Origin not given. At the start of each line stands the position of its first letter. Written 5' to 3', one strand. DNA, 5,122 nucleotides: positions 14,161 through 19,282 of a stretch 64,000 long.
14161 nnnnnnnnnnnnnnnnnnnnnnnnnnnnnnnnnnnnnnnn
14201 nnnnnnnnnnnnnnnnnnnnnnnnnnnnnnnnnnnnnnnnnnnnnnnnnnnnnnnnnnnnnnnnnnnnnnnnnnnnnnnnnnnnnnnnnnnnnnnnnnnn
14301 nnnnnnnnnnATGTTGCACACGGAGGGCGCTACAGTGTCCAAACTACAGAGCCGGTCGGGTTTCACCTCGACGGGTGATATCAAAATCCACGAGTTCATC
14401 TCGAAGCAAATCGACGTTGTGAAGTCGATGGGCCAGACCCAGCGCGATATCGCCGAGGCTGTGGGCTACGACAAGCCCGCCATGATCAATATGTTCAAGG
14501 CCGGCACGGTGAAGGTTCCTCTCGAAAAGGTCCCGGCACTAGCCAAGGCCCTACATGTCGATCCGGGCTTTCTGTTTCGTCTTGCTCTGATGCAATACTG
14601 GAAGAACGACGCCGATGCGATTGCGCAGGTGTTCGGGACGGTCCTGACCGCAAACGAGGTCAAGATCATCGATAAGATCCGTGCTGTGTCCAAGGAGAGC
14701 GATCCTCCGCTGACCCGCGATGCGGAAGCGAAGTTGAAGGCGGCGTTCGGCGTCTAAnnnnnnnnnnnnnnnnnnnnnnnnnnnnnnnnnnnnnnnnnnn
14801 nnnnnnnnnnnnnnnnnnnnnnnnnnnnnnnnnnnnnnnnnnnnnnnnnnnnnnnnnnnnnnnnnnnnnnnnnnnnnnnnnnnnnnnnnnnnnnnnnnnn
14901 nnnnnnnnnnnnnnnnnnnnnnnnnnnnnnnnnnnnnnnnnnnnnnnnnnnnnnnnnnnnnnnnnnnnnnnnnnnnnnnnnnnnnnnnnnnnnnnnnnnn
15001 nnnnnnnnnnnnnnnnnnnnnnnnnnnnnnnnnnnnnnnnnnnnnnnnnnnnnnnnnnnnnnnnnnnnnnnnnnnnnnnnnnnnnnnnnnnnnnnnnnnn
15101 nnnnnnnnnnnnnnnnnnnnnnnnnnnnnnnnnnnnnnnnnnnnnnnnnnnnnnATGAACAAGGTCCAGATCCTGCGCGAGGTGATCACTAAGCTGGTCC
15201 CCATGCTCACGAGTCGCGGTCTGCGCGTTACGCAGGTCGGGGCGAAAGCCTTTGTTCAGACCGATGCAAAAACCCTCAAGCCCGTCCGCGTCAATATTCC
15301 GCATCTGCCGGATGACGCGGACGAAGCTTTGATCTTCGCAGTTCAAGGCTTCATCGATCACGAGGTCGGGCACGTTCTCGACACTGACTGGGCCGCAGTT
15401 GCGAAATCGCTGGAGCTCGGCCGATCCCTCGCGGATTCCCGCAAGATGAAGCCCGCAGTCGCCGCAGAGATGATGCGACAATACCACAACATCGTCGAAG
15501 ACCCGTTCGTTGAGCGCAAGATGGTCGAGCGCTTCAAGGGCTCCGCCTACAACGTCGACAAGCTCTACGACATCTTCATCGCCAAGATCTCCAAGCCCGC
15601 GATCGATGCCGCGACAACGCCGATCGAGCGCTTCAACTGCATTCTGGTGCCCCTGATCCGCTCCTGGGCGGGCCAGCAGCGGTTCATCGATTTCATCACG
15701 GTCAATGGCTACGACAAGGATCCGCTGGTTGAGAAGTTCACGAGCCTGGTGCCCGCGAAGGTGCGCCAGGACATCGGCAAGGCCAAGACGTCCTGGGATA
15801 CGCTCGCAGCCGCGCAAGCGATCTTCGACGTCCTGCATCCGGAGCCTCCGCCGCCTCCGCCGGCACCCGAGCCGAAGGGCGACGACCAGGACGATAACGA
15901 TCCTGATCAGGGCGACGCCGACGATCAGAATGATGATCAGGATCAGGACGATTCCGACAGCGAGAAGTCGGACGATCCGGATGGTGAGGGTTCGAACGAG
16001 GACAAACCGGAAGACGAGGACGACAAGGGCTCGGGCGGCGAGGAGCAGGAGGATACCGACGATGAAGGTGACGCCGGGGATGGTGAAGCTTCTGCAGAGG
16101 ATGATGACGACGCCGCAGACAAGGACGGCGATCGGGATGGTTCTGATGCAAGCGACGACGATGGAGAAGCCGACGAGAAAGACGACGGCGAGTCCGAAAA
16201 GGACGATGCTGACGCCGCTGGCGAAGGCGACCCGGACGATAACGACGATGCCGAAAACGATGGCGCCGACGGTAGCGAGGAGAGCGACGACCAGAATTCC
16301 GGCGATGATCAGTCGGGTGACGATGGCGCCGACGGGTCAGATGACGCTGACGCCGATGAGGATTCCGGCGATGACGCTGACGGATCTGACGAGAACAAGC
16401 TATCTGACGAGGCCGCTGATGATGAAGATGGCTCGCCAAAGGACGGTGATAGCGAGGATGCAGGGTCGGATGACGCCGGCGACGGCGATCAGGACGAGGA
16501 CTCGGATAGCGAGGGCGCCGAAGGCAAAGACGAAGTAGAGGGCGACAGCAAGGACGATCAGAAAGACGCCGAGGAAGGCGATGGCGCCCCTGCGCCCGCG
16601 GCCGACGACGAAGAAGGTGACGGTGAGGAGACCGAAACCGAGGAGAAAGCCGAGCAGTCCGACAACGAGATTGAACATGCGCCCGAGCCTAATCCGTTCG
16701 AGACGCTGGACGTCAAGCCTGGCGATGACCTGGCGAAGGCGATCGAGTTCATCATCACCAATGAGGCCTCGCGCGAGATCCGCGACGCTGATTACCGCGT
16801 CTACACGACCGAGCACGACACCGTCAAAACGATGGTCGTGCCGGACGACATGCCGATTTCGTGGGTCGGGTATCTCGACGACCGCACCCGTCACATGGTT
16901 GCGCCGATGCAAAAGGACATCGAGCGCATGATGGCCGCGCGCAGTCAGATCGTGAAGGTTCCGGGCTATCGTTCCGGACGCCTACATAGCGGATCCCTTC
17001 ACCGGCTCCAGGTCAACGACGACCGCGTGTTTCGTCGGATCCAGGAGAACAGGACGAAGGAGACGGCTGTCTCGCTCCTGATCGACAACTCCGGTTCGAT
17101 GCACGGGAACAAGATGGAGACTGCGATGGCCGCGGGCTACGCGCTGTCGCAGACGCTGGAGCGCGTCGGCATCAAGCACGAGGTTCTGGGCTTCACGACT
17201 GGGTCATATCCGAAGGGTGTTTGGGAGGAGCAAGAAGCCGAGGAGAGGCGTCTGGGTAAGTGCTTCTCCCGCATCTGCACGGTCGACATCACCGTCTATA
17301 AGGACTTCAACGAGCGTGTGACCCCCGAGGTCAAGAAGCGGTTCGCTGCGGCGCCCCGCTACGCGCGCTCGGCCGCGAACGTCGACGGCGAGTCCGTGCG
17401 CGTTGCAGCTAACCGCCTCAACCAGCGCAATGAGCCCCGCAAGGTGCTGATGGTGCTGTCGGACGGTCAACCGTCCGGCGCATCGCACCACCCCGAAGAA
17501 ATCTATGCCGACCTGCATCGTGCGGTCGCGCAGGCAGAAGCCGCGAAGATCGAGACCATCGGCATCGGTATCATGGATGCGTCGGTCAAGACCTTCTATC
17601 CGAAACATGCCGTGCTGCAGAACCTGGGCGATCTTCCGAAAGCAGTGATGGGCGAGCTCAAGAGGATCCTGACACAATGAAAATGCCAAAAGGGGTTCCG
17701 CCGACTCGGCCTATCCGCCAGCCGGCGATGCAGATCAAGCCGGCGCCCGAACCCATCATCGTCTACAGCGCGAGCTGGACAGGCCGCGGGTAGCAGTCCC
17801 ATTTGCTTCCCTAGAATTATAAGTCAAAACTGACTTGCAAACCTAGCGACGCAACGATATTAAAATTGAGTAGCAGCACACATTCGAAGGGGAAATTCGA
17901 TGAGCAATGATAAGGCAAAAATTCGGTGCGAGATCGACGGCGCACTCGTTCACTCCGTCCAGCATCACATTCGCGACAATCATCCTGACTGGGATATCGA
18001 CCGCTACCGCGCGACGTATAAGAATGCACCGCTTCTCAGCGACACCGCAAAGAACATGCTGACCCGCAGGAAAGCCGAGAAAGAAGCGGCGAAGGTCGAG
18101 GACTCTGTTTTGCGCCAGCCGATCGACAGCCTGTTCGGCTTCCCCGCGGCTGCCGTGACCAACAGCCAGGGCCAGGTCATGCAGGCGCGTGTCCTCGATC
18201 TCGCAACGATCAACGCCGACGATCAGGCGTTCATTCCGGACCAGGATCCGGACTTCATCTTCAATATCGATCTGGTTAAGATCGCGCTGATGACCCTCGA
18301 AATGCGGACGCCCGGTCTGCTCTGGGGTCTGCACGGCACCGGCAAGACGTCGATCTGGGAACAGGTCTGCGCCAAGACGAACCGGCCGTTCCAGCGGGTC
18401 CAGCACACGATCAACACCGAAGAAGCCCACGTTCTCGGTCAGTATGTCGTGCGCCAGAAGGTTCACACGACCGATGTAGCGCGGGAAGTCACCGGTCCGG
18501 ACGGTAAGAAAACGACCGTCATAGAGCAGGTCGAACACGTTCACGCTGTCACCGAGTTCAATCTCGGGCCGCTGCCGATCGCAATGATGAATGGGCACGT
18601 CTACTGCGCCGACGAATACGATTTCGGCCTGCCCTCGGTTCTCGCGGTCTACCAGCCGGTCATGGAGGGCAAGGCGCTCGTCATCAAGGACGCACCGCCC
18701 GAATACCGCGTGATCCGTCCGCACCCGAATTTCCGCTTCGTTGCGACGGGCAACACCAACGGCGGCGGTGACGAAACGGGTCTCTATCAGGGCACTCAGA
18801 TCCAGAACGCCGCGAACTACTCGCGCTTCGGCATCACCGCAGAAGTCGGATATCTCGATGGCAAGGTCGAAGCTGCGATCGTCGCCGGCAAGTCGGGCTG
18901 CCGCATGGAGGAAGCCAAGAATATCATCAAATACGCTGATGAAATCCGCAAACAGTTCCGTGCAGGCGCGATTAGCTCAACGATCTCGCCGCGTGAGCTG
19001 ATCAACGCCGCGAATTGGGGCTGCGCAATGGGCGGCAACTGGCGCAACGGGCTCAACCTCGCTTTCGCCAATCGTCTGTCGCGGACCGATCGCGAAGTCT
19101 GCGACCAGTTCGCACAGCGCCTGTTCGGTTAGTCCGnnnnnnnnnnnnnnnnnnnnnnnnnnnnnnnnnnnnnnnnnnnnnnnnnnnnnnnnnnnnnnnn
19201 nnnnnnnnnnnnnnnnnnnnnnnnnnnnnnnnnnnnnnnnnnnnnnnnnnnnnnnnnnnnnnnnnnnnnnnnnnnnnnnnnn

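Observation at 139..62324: Genome-wide promoter family with a built-in perfect palindromic operator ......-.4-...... (about 14 strong and 6-8 degenerate copies)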

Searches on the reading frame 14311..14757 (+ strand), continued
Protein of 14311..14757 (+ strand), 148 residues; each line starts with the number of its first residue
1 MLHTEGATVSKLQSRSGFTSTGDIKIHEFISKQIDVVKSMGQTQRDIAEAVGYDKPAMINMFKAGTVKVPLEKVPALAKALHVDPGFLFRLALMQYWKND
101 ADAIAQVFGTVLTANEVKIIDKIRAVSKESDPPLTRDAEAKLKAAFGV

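Call 76: search_protein_families(library=ncbifam, proteins=[window:14311-14757:+], max_evalue=0.01)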
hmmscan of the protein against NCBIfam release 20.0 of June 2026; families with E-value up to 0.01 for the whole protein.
window:14311-14757:+ (148 aa): 1 family
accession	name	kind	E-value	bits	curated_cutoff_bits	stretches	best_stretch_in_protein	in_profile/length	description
NF047948.1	male_kill_WMK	equivalog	0.0019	17.7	300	1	41-88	175-221/300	WO male-killing family protein Wmk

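Call 89: find_homologous_proteins(query=window:14311-14757:+, max_evalue=0.00001)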
Query window:14311-14757:+ (148 aa): 36 proteins with E <= 0.00001 among 216 candidates.
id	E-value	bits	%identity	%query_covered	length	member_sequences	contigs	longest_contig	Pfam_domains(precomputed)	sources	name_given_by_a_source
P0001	2.2e-86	305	97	100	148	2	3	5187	-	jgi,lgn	jgi:transcriptional regulator with XRE-family HTH domain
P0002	8.4e-76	270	87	99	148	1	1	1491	-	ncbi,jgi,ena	jgi:transcriptional regulator with XRE-family HTH domain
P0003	5.9e-53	196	67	99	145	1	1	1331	-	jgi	jgi:transcriptional regulator with XRE-family HTH domain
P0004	1.6e-52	195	67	100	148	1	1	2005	-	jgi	jgi:transcriptional regulator with XRE-family HTH domain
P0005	3.5e-51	191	66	99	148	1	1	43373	PF01381.29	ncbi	-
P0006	3.0e-49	184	64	99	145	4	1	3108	-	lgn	-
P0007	4.9e-49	184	65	99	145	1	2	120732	PF01381.29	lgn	-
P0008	2.0e-48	182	64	99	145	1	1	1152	-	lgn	-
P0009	2.0e-48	182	65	96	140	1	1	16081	-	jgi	jgi:transcriptional regulator with XRE-family HTH domain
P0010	3.1e-48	181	65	96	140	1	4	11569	-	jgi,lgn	jgi:transcriptional regulator with XRE-family HTH domain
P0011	3.7e-48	181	67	86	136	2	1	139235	-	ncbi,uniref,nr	ncbi:helix-turn-helix transcriptional regulator [Bradyrhizobium sp. 179]|uniref:helix-turn-helix dom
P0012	5.1e-48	180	65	99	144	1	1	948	-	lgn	-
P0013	6.3e-48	180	65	96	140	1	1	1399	PF01381.29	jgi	jgi:transcriptional regulator with XRE-family HTH domain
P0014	7.4e-48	180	65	96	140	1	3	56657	-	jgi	jgi:transcriptional regulator with XRE-family HTH domain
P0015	3.0e-47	178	65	96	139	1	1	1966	-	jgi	jgi:transcriptional regulator with XRE-family HTH domain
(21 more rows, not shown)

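Call 92: find_encoding_contigs(protein=P0001, flank=6000, max_places=4)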
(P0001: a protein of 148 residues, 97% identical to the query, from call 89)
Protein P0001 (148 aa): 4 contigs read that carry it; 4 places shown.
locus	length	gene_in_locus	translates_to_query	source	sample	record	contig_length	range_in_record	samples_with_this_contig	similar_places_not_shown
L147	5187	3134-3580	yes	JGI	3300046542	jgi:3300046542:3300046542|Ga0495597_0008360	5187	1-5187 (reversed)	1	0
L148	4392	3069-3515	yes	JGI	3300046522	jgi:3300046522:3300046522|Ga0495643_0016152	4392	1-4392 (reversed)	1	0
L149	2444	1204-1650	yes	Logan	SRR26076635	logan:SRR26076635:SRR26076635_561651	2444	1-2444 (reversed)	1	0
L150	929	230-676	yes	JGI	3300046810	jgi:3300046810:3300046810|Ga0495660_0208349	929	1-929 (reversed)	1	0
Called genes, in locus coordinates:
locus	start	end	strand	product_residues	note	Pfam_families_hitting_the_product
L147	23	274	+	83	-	-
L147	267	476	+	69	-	-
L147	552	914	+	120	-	-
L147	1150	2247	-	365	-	PF03428:RP-C, PF13730:HTH_36 (weak), PF11800:RP-C_C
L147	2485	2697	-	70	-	-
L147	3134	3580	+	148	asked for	-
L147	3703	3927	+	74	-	-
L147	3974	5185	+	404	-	?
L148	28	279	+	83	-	-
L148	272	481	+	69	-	-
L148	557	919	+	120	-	-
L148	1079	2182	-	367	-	PF03428:RP-C, PF13730:HTH_36 (weak), PF11800:RP-C_C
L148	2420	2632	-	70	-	-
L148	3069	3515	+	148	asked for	-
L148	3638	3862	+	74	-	-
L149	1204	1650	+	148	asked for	-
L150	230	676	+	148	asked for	-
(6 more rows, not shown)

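Call 98: predict_structure(alignment_id=A4)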
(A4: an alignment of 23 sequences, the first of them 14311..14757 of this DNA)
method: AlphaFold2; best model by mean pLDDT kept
length: 148 residues; sequences in the alignment: 23
mean_pLDDT: 75.9   pTM: 0.63
mean pLDDT of the five models: 75.9, 74.9, 74.4, 73.0, 69.7
residues with pLDDT >= 90: 48; 70-90: 63; 50-70: 17; < 50: 20
segments of 3 or more residues with pLDDT < 50: 1-19
pLDDT, mean of each block of 10 residues (from residue 1): 34 37 81 91 91 91 90 91 88 81 69 76 74 73 69
secondary structure, 60 per line:
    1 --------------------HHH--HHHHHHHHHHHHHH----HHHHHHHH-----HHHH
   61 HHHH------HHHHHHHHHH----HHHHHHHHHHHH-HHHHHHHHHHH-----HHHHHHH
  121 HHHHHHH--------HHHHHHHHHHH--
elements in order: H26-39 H44-51 H57-64 H71-80 H85-96 H98-108 H114-127 H136-146

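Call 100: fold_search(model_id=the predicted structure, library=pdb)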
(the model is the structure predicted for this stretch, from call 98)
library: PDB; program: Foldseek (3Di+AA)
matches with E <= 10: 409; with E <= 0.001: 0
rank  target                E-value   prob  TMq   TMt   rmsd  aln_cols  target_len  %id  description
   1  6chv_H                1.2e-02  1.00  0.39  0.62   7.8        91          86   23  Proteus vulgaris HigA antitoxin bound to DNA (released 2019-02-27)
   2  9chn_C                1.3e-02  1.00  0.41  0.66   5.3        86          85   22  P. vulgaris trimeric HigBA- operator 2 DNA (released 2025-07-02)
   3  1y9q                  1.3e-02  1.00  0.34  0.29   6.5        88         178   18  Crystal Structure of HTH_3 family Transcriptional Regulator from Vibrio cholerae (released 2005-01-04)
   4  6chv_C                1.4e-02  1.00  0.41  0.64   6.8        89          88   25  Proteus vulgaris HigA antitoxin bound to DNA (released 2019-02-27)
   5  6rnz_A                2.1e-02  1.00  0.37  0.76   3.0        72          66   21  Crystal structure of the N-terminal HTH DNA-binding domain of the essential repressor DdrO from radiation-resistant De (released 2019-10-09)
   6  3vk0_A                2.1e-02  1.00  0.37  0.57   7.5        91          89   21  Crystal Structure of hypothetical transcription factor NHTF from Neisseria (released 2012-03-14)
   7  6chv_G                2.2e-02  1.00  0.40  0.60   6.9        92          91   24  Proteus vulgaris HigA antitoxin bound to DNA (released 2019-02-27)
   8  4mct_A                2.3e-02  1.00  0.40  0.59   3.8        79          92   24  P. vulgaris HIGBA structure, crystal form 1 (released 2013-12-11)
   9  6chv_B                2.4e-02  1.00  0.41  0.64   6.8        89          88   25  Proteus vulgaris HigA antitoxin bound to DNA (released 2019-02-27)
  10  9chn_A                2.6e-02  1.00  0.38  0.56   5.6        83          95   23  P. vulgaris trimeric HigBA- operator 2 DNA (released 2025-07-02)
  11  9chl_A                2.7e-02  1.00  0.40  0.55   9.8        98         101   22  P. vulgaris tetrameric HigBA- operator 2 DNA (released 2025-07-02)
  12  7pwj_FFF              2.7e-02  1.00  0.36  0.36   9.5       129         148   18  dUTPase from human in complex with Stl (released 2022-12-28)
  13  6jq1_A                2.7e-02  1.00  0.38  0.43  11.1       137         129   14  Crystal Structure of DdrO from Deinococcus geothermalis (released 2019-08-28)
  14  3vk0_C                3.0e-02  1.00  0.37  0.56   7.4        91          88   21  Crystal Structure of hypothetical transcription factor NHTF from Neisseria (released 2012-03-14)
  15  3vk0_B                3.5e-02  1.00  0.37  0.58   6.0        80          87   19  Crystal Structure of hypothetical transcription factor NHTF from Neisseria (released 2012-03-14)
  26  3jxb_C                4.7e-02  1.00  0.38  0.77   1.8        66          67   23  Crystal structure of the P22 c2 repressor protein in complex with synthetic operator 9C (released 2010-01-19)
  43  3jxb_D                6.8e-02  1.00  0.37  0.78   1.8        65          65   23  Crystal structure of the P22 c2 repressor protein in complex with synthetic operator 9C (released 2010-01-19)
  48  2r1j_L                7.9e-02  1.00  0.38  0.79   2.1        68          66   22  Crystal Structure of the P22 c2 Repressor protein in complex with the synthetic operator 9T (released 2008-04-29)
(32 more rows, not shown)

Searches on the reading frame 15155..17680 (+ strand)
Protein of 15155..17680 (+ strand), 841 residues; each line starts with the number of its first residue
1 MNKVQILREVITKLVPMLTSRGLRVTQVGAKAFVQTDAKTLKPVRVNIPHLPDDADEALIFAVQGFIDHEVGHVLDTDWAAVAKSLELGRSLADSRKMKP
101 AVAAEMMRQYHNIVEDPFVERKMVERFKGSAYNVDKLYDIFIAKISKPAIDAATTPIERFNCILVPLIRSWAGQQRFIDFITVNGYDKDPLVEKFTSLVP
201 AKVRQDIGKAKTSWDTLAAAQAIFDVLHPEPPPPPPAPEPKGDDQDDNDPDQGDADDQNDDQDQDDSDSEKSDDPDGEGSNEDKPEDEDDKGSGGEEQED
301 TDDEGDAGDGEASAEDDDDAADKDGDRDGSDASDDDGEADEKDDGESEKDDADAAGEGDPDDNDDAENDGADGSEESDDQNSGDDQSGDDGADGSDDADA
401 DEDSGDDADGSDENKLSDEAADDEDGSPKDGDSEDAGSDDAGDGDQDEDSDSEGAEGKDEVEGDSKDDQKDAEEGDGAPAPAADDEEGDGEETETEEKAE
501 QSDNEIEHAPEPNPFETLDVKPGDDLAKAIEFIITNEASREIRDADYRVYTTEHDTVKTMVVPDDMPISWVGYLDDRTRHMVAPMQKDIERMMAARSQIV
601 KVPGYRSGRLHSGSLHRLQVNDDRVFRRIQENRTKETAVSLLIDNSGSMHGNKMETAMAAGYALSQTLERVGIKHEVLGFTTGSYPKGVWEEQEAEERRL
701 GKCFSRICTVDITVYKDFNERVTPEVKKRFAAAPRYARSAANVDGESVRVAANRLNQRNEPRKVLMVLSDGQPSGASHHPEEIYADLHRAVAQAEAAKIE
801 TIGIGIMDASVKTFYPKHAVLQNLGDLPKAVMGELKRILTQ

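Call 12: search_protein_families(library=phrogs, proteins=[window:15155-17680:+], max_evalue=0.00001)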
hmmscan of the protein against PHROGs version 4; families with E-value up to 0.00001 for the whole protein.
window:15155-17680:+ (841 aa): 4 families
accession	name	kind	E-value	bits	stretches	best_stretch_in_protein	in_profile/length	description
phrog_1576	-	unknown function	2.8e-172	576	2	374-839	248-727/729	-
phrog_17276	-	moron, auxiliary metabolic gene and host takeover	4.3e-18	66.1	2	450-682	217-445/580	aerobic cobaltochelatase CobT subunit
phrog_26570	-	unknown function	1.8e-12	48.1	1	765-839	1-73/75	-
phrog_459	-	other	3e-08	33.9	1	412-694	195-467/736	peptidase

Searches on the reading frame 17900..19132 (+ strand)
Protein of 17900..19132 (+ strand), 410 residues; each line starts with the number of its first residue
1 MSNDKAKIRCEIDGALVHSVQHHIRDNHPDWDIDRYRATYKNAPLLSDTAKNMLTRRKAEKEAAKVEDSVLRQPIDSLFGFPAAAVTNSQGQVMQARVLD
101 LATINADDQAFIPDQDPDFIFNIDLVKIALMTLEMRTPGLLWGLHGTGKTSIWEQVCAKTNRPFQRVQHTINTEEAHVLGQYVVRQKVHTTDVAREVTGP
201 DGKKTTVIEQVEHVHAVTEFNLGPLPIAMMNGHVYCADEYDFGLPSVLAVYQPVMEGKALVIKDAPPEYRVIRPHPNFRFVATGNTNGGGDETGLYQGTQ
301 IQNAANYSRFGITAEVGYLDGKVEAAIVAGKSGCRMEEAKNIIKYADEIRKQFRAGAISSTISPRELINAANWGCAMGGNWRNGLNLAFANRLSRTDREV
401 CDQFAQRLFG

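Call 12: search_protein_families(library=phrogs, proteins=[window:17900-19132:+], max_evalue=0.00001)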
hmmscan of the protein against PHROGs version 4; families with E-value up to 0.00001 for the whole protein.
window:17900-19132:+ (410 aa): 2 families
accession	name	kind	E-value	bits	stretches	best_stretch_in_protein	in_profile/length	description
phrog_249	-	moron, auxiliary metabolic gene and host takeover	3.4e-79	267.9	2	208-393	170-340/380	porphyrin biosynthesis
phrog_16448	-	other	1.5e-12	47.6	1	217-323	501-598/680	ATPase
